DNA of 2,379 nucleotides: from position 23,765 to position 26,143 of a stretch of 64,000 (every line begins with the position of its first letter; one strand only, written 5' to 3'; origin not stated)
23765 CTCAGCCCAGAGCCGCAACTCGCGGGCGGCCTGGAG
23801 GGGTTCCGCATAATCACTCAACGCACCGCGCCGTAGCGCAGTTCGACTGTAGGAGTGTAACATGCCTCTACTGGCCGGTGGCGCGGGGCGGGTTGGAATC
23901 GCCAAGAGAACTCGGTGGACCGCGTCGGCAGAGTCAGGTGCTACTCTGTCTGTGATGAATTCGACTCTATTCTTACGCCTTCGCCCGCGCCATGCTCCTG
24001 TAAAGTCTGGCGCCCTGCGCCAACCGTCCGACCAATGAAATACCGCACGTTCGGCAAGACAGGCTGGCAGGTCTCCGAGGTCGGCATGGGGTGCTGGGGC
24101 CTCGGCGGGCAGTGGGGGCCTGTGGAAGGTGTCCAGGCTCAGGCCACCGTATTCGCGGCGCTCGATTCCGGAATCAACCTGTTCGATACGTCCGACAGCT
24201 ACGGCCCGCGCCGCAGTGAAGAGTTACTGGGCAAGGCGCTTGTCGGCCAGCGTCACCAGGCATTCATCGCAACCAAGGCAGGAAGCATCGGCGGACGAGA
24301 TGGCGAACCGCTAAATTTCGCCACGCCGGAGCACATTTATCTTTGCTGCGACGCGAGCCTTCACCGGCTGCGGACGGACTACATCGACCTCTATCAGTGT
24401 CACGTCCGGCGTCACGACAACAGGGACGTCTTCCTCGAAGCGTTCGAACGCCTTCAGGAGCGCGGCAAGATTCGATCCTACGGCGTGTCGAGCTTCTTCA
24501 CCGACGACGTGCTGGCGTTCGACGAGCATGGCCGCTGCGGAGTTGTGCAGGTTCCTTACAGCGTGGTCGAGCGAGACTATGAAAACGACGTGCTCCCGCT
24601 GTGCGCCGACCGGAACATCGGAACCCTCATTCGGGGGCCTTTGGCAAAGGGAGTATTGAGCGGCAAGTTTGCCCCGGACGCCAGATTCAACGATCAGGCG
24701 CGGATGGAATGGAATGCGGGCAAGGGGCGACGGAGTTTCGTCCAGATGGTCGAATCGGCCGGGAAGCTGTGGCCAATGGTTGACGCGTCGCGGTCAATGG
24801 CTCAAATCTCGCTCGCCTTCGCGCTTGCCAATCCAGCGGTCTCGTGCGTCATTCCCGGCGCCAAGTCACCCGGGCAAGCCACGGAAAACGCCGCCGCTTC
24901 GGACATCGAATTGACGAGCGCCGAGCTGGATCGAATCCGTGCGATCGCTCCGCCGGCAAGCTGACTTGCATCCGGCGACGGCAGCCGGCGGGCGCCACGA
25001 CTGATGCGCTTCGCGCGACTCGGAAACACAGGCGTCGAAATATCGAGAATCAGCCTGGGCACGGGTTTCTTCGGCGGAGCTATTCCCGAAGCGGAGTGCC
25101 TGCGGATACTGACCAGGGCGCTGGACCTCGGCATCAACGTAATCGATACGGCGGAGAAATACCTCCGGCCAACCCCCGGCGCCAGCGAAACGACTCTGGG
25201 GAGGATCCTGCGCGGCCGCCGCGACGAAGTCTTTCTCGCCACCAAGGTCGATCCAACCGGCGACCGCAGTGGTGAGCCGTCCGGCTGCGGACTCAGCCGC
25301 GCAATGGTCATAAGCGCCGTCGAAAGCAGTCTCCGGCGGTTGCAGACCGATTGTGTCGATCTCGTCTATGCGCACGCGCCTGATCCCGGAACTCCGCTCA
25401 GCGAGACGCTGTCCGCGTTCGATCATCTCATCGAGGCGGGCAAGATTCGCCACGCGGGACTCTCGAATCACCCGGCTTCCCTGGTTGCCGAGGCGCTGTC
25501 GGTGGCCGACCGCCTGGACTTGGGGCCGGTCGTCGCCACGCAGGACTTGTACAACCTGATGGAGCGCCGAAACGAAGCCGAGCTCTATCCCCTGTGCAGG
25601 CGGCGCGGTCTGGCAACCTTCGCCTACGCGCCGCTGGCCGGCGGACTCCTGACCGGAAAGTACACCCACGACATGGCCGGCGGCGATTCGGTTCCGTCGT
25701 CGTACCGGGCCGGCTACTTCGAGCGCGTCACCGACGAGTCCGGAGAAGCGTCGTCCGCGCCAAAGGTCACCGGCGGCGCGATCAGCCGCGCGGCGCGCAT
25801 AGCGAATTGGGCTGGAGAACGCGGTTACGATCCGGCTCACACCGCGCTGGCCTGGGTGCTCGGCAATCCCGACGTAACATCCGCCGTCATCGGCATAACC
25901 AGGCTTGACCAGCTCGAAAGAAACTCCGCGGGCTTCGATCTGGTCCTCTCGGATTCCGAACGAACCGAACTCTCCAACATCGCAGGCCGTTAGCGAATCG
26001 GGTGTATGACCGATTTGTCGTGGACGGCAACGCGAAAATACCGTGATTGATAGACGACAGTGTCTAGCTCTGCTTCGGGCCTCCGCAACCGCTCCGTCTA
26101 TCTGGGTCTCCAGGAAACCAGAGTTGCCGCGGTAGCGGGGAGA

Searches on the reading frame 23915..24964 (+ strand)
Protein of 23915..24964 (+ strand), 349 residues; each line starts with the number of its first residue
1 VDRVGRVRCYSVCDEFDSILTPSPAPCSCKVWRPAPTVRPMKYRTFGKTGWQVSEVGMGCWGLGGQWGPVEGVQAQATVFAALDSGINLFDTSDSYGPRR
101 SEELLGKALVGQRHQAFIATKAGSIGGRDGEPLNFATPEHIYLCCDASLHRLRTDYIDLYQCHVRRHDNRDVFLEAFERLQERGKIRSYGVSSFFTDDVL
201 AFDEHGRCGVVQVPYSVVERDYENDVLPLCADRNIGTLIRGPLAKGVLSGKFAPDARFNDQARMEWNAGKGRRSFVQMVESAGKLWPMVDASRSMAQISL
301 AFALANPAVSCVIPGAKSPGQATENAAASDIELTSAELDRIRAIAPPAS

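Call 20: search_protein_families(library=pfam, proteins=[window:23915-24964:+], max_evalue=0.001)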
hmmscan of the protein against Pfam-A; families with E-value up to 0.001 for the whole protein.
window:23915-24964:+ (349 aa): 1 family
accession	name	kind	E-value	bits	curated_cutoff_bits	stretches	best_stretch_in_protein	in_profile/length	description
PF00248.27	Aldo_ket_red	-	5.8e-58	196.7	24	1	55-344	1-289/291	Aldo/keto reductase family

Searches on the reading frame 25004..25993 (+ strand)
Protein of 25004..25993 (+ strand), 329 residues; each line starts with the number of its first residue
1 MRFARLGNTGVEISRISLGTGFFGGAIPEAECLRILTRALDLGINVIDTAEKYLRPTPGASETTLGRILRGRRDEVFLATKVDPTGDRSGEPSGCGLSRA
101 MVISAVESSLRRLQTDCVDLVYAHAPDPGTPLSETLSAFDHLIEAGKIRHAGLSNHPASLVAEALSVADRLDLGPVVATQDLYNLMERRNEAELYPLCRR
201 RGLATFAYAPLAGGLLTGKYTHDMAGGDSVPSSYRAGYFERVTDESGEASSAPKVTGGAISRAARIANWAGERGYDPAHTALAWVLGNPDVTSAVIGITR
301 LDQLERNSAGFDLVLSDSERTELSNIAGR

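Call 20: search_protein_families(library=pfam, proteins=[window:25004-25993:+], max_evalue=0.001)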
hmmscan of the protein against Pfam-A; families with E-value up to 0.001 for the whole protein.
window:25004-25993:+ (329 aa): 1 family
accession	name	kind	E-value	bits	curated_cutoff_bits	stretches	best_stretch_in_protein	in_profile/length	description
PF00248.27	Aldo_ket_red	-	1.1e-64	218.7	24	1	15-325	1-288/291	Aldo/keto reductase family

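Call 96: find_encoding_contigs(protein=window:25004-25993:+, flank=10000, max_places=6)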
Protein window:25004-25993:+ (329 aa): 4 contigs read that carry it; 3 places shown.
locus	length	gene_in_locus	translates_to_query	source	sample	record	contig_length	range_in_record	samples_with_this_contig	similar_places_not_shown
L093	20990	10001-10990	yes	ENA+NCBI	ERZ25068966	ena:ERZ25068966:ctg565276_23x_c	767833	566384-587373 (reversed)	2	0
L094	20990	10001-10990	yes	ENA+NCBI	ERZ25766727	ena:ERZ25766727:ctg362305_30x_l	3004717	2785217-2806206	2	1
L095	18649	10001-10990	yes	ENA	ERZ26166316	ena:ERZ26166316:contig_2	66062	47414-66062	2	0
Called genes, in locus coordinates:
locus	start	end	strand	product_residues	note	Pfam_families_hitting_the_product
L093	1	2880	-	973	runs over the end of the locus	PF03773:ArsP_1, PF01839:FG-GAP (faint), PF13517:FG-GAP_3, PF07593:UnbV_ASPIC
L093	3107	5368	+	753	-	PF13385:Laminin_G_3, PF20254:DMFA2_C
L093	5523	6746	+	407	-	PF00155:Aminotran_1_2, PF00282:Pyridoxal_deC, PF01041:DegT_DnrJ_EryC1 (weak), PF00266:Aminotran_5, PF01212:Beta_elim_lyase (weak)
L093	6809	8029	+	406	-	PF00202:Aminotran_3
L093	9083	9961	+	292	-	PF00248:Aldo_ket_red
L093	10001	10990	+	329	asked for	PF00248:Aldo_ket_red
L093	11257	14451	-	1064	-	-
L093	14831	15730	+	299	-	PF05721:PhyH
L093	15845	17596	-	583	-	PF02538:Hydantoinase_B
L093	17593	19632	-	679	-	PF05378:Hydant_A_N, PF01968:Hydantoinase_A, PF19278:Hydant_A_C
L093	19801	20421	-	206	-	PF01135:PCMT, PF00398:RrnaAD (weak), PF13489:Methyltransf_23 (weak), PF13649:Methyltransf_25 (weak), PF08241:Methyltransf_11 (weak)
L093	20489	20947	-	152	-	PF00583:Acetyltransf_1, PF13673:Acetyltransf_10 (weak), PF13508:Acetyltransf_7, PF08445:FR47 (weak)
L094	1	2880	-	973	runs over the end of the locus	PF03773:ArsP_1, PF01839:FG-GAP (faint), PF13517:FG-GAP_3, PF07593:UnbV_ASPIC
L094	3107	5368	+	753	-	PF13385:Laminin_G_3, PF20254:DMFA2_C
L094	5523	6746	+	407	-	PF00155:Aminotran_1_2, PF00282:Pyridoxal_deC, PF01041:DegT_DnrJ_EryC1 (weak), PF00266:Aminotran_5, PF01212:Beta_elim_lyase (weak)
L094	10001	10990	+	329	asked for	PF00248:Aldo_ket_red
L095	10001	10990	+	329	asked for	PF00248:Aldo_ket_red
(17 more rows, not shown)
